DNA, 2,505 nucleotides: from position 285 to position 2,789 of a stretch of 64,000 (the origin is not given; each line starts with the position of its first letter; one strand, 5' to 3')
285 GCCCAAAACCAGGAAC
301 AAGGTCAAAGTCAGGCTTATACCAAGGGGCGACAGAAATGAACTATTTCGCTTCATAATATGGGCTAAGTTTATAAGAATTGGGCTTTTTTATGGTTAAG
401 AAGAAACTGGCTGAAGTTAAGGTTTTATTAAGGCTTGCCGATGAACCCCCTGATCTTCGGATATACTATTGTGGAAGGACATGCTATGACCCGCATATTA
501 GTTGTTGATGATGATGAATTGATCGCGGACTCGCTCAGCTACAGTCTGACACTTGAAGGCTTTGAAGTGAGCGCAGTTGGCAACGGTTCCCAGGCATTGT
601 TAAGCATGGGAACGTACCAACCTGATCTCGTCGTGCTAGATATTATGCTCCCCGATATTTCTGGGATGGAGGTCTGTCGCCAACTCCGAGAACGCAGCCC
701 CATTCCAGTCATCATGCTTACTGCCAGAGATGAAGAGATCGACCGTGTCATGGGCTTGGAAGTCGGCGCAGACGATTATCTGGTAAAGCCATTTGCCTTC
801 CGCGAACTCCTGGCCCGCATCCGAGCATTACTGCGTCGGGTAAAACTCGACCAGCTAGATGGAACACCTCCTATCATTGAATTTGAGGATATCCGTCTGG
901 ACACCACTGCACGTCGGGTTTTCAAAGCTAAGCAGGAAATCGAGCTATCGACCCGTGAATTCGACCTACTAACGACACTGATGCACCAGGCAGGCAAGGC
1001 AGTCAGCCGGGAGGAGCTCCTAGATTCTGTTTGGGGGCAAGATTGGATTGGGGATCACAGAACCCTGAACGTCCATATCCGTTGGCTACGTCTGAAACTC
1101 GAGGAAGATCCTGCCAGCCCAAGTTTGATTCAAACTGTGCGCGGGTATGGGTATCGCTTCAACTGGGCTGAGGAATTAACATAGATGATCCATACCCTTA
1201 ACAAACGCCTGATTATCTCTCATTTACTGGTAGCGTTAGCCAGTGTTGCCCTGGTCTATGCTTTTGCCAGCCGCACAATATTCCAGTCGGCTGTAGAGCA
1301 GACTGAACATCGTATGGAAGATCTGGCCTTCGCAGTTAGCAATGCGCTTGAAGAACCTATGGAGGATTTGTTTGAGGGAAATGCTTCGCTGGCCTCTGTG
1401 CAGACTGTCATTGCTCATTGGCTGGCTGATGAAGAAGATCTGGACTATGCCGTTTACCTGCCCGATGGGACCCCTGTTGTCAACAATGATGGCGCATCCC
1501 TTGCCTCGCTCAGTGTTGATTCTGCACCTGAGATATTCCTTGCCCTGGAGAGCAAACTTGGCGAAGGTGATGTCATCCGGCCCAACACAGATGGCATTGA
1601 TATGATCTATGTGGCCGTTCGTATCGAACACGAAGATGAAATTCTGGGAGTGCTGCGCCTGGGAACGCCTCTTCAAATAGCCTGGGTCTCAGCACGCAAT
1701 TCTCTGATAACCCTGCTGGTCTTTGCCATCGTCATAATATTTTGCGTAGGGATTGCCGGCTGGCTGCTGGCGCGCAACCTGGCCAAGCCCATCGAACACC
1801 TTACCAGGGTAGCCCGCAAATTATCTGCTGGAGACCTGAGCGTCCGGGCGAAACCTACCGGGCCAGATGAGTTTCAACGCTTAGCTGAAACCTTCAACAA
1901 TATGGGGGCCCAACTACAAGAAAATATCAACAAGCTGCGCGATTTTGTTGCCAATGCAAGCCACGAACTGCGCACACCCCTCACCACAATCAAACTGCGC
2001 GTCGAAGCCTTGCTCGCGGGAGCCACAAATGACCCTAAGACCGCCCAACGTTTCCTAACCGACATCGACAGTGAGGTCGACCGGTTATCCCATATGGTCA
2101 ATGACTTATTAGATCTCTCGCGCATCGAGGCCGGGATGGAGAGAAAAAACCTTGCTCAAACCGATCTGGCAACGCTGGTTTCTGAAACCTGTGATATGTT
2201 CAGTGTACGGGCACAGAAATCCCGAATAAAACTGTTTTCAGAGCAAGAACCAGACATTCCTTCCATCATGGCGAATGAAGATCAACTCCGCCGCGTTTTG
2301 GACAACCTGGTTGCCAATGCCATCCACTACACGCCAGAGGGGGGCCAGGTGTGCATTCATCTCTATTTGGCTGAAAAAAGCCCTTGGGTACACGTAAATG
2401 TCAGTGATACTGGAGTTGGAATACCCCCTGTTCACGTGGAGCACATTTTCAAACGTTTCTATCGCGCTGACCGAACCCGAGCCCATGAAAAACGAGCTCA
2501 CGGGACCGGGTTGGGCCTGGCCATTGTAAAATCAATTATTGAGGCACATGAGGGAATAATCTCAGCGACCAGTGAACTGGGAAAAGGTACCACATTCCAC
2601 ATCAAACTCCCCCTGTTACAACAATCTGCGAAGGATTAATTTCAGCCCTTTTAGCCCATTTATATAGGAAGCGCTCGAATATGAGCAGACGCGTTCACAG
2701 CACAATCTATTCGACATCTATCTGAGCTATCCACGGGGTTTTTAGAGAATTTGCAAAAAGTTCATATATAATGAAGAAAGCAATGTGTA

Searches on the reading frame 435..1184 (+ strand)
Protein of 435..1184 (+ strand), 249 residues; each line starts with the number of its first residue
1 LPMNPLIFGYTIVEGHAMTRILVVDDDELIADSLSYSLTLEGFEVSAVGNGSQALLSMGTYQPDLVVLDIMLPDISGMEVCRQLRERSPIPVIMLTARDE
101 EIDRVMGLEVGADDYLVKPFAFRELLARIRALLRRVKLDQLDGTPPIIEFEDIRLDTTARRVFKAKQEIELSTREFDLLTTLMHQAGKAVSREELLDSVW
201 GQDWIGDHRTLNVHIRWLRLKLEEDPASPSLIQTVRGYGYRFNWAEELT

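Call 47: search_protein_families(library=ncbifam, proteins=[window:435-1184:+], max_evalue=1e-10)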
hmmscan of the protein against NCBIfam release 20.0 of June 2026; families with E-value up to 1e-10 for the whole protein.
window:435-1184:+ (249 aa): 70 families (the best 25 are shown)
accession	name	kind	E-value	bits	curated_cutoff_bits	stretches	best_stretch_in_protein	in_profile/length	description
TIGR02154.1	PhoB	equivalog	2.3e-73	246.3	296.2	1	19-243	3-226/226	phosphate regulon transcriptional regulator PhoB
NF040689.1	MtrAB_MtrA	equivalog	6.2e-73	244.8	300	1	21-241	1-217/219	MtrAB system response regulator MtrA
NF045944.1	ResRegRpaBCyano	equivalog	2.7e-71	239.6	330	1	22-242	1-227/229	response regulator transcription factor RpaB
NF040534.1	resp_reg_YycF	equivalog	1.1e-70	237.5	340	1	20-241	2-226/231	response regulator YycF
NF008296.0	PRK11083.1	equivalog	7.7e-69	231.6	273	1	18-242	3-225/228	two-component system response regulator CreB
NF041733.1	resp_reg_CseB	equivalog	1.5e-62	211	350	1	20-242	2-226/228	two-component system response regulator CseB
NF033117.2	vanR_ACDEGLN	exception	2e-59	200.9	350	1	21-241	1-224/226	VanR-ABDEGLN family response regulator transcription factor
NF007005.1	PRK09468.1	equivalog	4.5e-59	199.7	331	1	18-242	3-231/237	osmolarity response regulator transcription factor OmpR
NF053854.1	RespRegPhoBBctds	equivalog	8.6e-58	195.3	270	1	21-243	1-225/225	two-component system response regulator PhoB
TIGR01387.1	cztR_silR_copR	subfamily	3e-57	193.7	279.2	1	21-241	1-217/218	heavy metal response regulator transcription factor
NF033120.0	vanR_FM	exception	1.7e-54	184.9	460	1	20-243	5-230/231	vancomycin resistance response regulator transcription factor, VanR-F/VanR-M family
NF007820.0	PRK10529.1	equivalog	2.9e-54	183.8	325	1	18-242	1-223/225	two-component system response regulator KdpE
NF007982.1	PRK10710.1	equivalog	1.5e-53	181.8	380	1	17-243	6-228/235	envelope stress response regulator BaeR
NF007928.2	PRK10643.1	equivalog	1.3e-52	178.6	330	1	20-241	2-215/216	two-component system response regulator PmrA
NF041734.1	resp_reg_RppA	equivalog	7.2e-52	176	250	1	20-243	2-228/229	two-component system response regulator RppA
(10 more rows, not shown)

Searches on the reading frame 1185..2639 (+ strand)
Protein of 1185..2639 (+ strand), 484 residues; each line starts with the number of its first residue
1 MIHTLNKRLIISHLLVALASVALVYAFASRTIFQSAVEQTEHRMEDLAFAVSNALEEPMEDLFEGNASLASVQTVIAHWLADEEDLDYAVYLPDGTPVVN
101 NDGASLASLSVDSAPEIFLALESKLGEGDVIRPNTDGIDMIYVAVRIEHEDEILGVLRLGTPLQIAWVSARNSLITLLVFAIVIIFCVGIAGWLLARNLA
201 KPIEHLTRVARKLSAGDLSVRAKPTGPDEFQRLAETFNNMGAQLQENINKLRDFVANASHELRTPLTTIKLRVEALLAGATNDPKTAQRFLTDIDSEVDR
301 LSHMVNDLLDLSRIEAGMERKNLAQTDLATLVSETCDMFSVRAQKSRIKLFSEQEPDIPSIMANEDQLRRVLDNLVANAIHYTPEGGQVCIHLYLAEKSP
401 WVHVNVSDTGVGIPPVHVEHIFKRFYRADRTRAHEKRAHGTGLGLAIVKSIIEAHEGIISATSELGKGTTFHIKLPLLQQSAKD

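Call 47: search_protein_families(library=ncbifam, proteins=[window:1185-2639:+], max_evalue=1e-10)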
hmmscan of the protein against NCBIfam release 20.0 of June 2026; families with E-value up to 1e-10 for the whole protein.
window:1185-2639:+ (484 aa): 78 families (the best 25 are shown)
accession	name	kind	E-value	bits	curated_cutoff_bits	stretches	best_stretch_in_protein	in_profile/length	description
NF033092.0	HK_WalK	equivalog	4.8e-87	292.9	725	2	250-477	371-594/594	cell wall metabolism sensor histidine kinase WalK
NF046044.1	PnpS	equivalog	1.7e-76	257.8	400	1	252-476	171-390/390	two-component system histidine kinase PnpS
NF040691.1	MtrAB_MtrB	equivalog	2.1e-70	238.2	450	1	161-478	174-493/507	MtrAB system histidine kinase MtrB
TIGR01386.1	cztS_silS_copS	subfamily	2.5e-68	231.2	292.55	1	15-476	11-457/457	heavy metal sensor histidine kinase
TIGR02966.1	phoR_proteo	equivalog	2.1e-65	220.9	334.2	1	251-474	114-332/333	phosphate regulon sensor histidine kinase PhoR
NF041735.1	hist_kin_RppB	equivalog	6.7e-62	209.7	400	1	249-476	214-438/438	two-component system sensor histidine kinase RppB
NF045911.1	TCSHisKinNblS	equivalog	4.1e-60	203.8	1000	1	253-476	390-619/621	two-component system sensor histidine kinase NblS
NF012163.2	BaeS_SmeS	equivalog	2.8e-57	194.6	500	1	176-466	165-448/457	sensor histidine kinase efflux regulator BaeS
NF007007.0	PRK09470.1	equivalog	3.5e-55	187.7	486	1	179-480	173-462/463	envelope stress sensor histidine kinase CpxA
NF008312.0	PRK11100.1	equivalog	5.1e-55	187.2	356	1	8-476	6-473/477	two-component system sensor histidine kinase CreC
NF007837.0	PRK10549.1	equivalog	6.5e-55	186.7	603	1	178-481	168-462/466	envelope stress sensor histidine kinase BaeS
TIGR02956.1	TMAO_torS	equivalog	1.5e-50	172.2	676.5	1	253-481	466-686/967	TMAO reductase system sensor histidine kinase/response regulator TorS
NF008468.0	PRK11360.1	equivalog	6e-50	170.2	646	1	249-481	394-612/616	two-component system sensor histidine kinase AtoS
NF033093.1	HK_VicK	exception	2.3e-48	165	680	1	251-480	209-438/448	cell wall metabolism sensor histidine kinase VicK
NF047874.1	MASE3_PAS_HK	subfamily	8.9e-48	163.5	560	1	243-480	387-627/655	MASE3 domain-containing sensor histidine kinase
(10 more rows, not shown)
